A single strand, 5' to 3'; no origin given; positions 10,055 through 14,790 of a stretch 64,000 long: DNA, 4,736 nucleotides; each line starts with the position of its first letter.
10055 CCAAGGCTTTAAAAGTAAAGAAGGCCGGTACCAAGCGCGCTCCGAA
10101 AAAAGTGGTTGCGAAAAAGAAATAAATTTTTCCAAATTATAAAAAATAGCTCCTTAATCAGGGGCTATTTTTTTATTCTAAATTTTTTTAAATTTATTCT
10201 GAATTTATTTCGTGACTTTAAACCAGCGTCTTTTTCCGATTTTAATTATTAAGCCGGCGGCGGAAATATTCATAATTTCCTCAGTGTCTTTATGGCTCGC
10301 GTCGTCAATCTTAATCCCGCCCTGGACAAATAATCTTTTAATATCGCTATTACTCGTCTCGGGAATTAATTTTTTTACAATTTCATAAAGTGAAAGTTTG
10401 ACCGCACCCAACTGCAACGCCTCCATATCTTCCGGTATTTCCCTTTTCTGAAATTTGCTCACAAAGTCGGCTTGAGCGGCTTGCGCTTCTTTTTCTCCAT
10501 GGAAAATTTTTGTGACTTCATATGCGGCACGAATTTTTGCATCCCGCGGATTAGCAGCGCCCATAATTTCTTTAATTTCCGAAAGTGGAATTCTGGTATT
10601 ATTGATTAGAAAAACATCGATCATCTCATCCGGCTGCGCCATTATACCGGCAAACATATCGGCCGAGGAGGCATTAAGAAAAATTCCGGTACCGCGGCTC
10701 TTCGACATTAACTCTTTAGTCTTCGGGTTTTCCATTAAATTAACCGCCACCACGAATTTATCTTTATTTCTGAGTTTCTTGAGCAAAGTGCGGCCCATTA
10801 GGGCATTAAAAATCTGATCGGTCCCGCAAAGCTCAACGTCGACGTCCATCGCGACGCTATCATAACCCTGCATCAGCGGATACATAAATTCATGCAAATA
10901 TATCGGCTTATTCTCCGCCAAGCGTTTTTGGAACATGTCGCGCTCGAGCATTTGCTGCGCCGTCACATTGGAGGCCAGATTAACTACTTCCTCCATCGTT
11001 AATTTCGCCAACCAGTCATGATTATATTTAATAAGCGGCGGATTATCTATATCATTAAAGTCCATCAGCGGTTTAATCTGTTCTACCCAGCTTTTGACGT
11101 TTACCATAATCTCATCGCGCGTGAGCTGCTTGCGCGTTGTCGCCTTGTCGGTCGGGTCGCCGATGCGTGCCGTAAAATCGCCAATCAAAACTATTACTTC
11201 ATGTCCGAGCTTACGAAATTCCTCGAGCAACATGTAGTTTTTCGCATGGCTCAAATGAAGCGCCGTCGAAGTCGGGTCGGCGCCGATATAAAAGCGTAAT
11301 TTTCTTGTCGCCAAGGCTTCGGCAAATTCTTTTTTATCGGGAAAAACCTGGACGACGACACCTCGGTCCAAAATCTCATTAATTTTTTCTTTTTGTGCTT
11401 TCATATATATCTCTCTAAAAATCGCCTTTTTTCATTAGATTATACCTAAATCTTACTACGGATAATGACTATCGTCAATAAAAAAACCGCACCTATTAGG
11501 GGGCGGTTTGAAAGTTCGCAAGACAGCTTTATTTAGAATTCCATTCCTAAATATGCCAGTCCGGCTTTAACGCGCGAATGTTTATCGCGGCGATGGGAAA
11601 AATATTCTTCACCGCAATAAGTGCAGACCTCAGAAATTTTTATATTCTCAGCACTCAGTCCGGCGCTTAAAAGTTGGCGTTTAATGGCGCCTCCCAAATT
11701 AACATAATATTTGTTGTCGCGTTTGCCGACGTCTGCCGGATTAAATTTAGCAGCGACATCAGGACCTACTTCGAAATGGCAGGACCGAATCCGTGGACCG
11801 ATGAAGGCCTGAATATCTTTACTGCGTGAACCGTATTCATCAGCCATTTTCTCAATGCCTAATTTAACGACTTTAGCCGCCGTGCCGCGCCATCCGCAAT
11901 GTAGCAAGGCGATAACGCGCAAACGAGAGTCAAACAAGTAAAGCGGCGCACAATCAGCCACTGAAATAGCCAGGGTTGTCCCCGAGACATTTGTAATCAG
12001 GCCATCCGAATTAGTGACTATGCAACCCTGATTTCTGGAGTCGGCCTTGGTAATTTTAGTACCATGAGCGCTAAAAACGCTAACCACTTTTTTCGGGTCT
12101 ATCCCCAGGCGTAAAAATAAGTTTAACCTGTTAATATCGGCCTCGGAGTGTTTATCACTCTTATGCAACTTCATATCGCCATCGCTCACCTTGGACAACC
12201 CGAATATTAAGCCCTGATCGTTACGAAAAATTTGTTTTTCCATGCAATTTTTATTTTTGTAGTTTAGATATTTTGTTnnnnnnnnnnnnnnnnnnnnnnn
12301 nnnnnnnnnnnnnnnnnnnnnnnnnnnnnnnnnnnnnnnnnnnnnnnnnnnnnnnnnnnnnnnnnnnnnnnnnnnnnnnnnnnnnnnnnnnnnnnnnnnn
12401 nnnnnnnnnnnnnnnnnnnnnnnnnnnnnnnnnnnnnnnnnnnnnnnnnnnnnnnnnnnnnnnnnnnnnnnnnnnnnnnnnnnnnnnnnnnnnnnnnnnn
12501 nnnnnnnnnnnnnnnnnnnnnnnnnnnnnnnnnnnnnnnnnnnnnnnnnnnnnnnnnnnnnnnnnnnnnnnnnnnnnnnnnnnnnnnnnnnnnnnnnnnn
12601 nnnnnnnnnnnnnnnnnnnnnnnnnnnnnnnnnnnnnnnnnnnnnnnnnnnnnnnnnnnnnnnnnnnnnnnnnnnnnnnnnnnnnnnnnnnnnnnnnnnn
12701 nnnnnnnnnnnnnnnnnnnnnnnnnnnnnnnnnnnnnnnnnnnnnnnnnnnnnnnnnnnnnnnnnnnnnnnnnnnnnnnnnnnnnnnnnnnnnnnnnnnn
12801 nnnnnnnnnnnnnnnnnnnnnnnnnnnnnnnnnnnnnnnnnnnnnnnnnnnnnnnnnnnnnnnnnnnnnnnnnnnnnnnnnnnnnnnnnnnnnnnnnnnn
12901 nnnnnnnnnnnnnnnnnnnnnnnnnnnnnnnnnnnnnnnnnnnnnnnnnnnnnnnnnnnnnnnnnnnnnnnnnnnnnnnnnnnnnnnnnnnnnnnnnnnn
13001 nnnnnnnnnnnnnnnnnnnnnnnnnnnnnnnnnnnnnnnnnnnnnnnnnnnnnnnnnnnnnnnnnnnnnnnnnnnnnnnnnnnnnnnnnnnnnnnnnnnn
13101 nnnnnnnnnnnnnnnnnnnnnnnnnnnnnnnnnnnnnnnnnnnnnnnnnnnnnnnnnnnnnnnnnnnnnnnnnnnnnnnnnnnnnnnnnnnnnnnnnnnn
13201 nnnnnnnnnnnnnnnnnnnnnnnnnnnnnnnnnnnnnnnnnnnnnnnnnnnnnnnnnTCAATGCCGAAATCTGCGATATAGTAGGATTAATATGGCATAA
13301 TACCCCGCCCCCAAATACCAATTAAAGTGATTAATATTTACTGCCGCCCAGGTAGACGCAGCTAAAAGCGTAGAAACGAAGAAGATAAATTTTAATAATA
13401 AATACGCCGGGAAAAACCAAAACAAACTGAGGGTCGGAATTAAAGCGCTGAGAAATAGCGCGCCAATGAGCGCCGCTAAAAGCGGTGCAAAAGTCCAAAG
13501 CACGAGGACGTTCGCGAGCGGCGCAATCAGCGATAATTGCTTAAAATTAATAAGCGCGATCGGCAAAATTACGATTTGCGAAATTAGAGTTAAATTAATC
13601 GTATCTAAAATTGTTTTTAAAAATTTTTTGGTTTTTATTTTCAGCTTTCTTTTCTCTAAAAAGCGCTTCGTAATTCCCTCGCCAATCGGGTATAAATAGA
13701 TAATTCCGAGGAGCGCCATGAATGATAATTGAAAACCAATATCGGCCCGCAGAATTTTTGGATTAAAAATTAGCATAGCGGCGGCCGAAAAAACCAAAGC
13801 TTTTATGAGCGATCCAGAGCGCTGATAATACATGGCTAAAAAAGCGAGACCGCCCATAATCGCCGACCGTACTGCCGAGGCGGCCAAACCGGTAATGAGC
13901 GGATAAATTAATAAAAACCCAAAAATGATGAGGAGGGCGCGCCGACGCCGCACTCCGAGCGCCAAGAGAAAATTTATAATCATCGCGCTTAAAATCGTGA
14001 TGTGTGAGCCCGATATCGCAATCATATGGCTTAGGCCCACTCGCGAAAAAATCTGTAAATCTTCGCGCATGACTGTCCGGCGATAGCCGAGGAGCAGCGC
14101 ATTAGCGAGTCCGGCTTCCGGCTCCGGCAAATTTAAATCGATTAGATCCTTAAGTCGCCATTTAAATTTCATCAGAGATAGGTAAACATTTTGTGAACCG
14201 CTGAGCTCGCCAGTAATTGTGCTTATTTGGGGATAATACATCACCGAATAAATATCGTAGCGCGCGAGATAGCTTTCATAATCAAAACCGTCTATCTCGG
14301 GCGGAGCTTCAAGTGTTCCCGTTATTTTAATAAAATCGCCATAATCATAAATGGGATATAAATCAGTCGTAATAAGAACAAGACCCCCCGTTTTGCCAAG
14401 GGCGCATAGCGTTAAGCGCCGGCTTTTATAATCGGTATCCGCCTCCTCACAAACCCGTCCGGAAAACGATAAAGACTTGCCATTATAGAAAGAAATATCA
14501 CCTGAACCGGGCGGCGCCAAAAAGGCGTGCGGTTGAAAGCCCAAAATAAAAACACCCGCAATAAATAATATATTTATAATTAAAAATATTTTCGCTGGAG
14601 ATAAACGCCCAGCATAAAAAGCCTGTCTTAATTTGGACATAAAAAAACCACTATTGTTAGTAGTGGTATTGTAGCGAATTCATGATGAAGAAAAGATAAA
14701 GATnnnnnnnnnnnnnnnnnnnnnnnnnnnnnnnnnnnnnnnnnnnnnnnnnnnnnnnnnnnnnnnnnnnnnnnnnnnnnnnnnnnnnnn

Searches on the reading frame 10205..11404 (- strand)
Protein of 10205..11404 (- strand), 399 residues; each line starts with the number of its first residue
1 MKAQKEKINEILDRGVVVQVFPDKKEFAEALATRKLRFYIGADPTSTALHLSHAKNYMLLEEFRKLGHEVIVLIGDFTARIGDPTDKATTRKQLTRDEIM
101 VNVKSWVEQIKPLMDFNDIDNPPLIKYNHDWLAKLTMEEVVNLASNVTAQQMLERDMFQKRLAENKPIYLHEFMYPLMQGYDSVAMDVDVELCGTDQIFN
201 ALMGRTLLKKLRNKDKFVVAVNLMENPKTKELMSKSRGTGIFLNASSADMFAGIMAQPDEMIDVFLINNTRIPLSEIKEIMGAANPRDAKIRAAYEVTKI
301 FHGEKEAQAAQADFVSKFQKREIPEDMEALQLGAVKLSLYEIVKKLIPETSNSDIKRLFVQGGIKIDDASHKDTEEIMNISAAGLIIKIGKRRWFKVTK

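Call 7: search_protein_families(library=pfam, proteins=[window:10205-11404:-], max_evalue=0.01)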
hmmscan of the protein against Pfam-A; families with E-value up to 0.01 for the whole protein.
window:10205-11404:- (399 aa): 1 family
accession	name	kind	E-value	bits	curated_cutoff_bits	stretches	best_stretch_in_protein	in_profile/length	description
PF00579.31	tRNA-synt_1b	-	3.6e-58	197.6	21.1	1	33-318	3-291/292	tRNA synthetases class I (W and Y)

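Call 52: find_homologous_proteins(query=window:10205-11404:-, max_evalue=1e-80)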
Query window:10205-11404:- (399 aa): 4607 proteins with E <= 1e-80 among 8000 candidates; the best 120 are listed.
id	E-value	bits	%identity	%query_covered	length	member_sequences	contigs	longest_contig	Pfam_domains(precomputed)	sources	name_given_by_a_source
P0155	2.1e-259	877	100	100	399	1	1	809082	PF00579.32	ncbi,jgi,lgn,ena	ncbi:MAG: tyrosine--tRNA ligase [Patescibacteria group bacterium]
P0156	6.9e-226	767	86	100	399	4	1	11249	PF00579.32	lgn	-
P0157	7.7e-206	701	78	99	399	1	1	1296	PF00579.32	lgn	-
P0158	4.5e-201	686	77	98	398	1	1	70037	PF00579.32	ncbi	-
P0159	5.4e-200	682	76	100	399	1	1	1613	PF00579.32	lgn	-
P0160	2.8e-199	680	75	100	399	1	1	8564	PF00579.32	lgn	-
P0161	3.9e-199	679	75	100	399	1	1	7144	PF00579.32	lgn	-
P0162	4.6e-196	669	73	100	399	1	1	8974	PF00579.32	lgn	-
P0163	1.0e-194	665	72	99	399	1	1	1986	PF00579.32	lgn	-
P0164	1.1e-194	665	72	100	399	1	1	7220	PF00579.32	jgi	jgi:tyrosyl-tRNA synthetase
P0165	1.2e-194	664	73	99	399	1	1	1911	PF00579.32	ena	-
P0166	2.6e-194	663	75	98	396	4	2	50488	PF00579.32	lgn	-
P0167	2.2e-193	660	72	99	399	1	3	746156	PF00579.32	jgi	jgi:tyrosyl-tRNA synthetase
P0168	4.8e-192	656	72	99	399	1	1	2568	PF00579.32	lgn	-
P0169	9.2e-192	655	71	99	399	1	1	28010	PF00579.32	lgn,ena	-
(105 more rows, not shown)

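Call 54: find_encoding_contigs(protein=P0156, flank=8000, max_places=2)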
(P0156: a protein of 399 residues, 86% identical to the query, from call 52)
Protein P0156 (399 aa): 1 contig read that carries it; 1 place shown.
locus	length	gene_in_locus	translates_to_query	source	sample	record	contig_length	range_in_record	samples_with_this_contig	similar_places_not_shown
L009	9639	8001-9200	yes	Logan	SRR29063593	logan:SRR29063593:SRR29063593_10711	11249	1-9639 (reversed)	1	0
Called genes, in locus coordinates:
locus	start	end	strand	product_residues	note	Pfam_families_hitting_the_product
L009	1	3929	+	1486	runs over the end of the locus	PF04473:DUF553 (weak)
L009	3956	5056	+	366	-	PF03462:PCRF, PF00472:RF-1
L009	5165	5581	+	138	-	-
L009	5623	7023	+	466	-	PF13567:DUF4131, PF03772:Competence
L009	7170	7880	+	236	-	PF02578:Cu-oxidase_4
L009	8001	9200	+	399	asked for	PF00579:tRNA-synt_1b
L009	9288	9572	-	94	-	PF00830:Ribosomal_L28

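Call 55: find_encoding_contigs(protein=P0158, flank=8000, max_places=2)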
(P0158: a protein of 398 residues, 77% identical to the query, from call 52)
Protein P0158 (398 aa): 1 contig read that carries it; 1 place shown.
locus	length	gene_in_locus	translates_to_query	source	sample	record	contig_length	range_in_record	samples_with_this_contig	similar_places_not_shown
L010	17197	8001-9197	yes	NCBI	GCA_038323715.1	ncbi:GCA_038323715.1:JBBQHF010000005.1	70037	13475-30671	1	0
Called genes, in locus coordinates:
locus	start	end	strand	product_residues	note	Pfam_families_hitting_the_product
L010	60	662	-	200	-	PF14014:DUF4230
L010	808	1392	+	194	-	PF13328:HD_4, PF01966:HD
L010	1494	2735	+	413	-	-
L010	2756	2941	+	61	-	-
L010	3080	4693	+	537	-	-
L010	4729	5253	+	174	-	PF01931:NTPase_I-T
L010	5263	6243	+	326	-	PF04015:DUF362, PF13183:Fer4_8 (faint), PF00037:Fer4 (weak), PF12797:Fer4_2 (faint), PF13237:Fer4_10 (weak), PF14697:Fer4_21, PF12838:Fer4_7, PF13187:Fer4_9 (weak), +2 more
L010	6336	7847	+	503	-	PF13522:GATase_6, PF13537:GATase_7, PF00156:Pribosyltran (weak)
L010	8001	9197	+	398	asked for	PF00579:tRNA-synt_1b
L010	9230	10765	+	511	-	PF00989:PAS (faint), PF08448:PAS_4 (faint), PF13188:PAS_8 (weak), PF13426:PAS_9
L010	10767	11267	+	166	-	PF00293:NUDIX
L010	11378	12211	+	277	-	-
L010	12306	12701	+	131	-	PF03073:TspO_MBR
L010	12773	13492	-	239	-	-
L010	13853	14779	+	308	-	PF01544:CorA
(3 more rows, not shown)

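Call 56: find_encoding_contigs(protein=P0166, flank=8000, max_places=2)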
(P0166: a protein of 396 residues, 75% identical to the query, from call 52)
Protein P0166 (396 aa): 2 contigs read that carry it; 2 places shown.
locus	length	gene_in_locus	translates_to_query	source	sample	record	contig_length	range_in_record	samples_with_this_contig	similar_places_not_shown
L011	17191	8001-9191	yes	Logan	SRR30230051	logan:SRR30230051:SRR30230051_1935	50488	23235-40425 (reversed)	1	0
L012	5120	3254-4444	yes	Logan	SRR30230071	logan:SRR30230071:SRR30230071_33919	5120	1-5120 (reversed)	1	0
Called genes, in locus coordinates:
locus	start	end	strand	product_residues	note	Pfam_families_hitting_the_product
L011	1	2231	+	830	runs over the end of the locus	-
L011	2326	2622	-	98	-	-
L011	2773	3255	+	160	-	-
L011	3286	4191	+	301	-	-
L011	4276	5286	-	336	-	PF04055:Radical_SAM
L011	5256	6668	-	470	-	PF04055:Radical_SAM, PF13353:Fer4_12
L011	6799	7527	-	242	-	-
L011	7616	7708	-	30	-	-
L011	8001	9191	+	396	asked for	PF00579:tRNA-synt_1b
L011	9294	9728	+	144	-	PF11969:DcpS_C, PF01230:HIT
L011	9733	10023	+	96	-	PF12961:DUF3850, PF04266:ASCH (weak)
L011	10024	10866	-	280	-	PF13529:Peptidase_C39_2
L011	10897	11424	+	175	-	-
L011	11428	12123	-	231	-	-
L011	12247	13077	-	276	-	PF18370:RGI_lyase (faint), PF00041:fn3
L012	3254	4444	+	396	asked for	PF00579:tRNA-synt_1b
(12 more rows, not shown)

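Call 57: find_encoding_contigs(protein=P0167, flank=8000, max_places=2)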
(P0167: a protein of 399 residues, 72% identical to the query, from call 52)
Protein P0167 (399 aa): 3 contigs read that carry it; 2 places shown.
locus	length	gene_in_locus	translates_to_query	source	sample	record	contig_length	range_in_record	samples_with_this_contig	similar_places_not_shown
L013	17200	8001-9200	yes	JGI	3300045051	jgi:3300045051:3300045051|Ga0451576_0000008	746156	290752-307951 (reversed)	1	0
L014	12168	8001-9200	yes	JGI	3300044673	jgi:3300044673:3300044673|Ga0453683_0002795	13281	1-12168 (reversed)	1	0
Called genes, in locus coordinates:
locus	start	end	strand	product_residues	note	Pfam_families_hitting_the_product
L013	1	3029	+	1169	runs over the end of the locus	-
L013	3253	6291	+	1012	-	PF17963:Big_9 (weak), PF18962:Por_Secre_tail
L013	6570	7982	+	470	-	PF00587:tRNA-synt_2b, PF03129:HGTP_anticodon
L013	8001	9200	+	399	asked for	PF00579:tRNA-synt_1b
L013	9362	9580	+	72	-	-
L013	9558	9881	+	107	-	-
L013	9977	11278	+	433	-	PF03952:Enolase_N, PF00113:Enolase_C, PF13378:MR_MLE_C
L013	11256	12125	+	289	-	PF01676:Metalloenzyme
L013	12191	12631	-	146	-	PF02681:DUF212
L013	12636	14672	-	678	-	PF02518:HATPase_c, PF00204:DNA_gyraseB, PF01751:Toprim, PF00986:DNA_gyraseB_C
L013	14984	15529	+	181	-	-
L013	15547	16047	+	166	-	-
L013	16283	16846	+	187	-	-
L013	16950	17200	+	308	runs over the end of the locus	PF01073:3Beta_HSD, PF01370:Epimerase, PF02719:Polysacc_synt_2, PF04321:RmlD_sub_bind, PF13460:NAD_binding_10, PF16363:GDP_Man_Dehyd, PF07993:NAD_binding_4 (weak)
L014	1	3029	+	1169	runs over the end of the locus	-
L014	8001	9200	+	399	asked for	PF00579:tRNA-synt_1b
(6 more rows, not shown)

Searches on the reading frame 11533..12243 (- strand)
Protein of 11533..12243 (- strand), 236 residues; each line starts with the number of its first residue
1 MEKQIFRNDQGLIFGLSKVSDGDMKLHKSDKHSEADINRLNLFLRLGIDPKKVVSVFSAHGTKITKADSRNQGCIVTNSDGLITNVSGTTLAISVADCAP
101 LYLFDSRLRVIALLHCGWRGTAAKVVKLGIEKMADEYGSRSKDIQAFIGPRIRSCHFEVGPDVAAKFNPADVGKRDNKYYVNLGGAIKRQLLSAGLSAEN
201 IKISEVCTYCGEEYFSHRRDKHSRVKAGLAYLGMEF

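Call 7: search_protein_families(library=pfam, proteins=[window:11533-12243:-], max_evalue=0.01)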
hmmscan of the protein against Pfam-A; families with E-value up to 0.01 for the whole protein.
window:11533-12243:- (236 aa): 1 family
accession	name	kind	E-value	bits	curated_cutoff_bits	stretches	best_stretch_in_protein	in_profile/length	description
PF02578.20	Cu-oxidase_4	-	2.9e-56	191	22.9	1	20-222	13-228/238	Multi-copper polyphenol oxidoreductase laccase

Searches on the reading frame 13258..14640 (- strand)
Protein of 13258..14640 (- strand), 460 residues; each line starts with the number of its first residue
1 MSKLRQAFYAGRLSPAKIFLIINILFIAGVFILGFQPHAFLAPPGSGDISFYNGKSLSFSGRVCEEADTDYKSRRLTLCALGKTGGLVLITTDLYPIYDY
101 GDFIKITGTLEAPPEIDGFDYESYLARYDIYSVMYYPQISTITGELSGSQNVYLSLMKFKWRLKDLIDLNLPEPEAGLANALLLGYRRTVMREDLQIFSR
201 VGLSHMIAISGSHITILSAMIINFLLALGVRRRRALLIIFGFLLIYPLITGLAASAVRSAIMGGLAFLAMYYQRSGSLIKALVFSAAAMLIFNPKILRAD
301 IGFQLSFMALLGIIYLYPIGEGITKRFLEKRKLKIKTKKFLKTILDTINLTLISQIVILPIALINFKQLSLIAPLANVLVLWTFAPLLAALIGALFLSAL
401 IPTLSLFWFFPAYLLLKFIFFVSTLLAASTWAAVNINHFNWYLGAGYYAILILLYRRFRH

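Call 7: search_protein_families(library=pfam, proteins=[window:13258-14640:-], max_evalue=0.01)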
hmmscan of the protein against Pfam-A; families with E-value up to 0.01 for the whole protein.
window:13258-14640:- (460 aa): 2 families
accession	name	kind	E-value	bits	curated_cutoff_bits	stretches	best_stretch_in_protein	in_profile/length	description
PF03772.21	Competence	-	1.8e-46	159.1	23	1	182-455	1-264/270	Competence protein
PF13567.11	DUF4131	-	3e-11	43.7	31.6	1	15-141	28-164/165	Domain of unknown function (DUF4131)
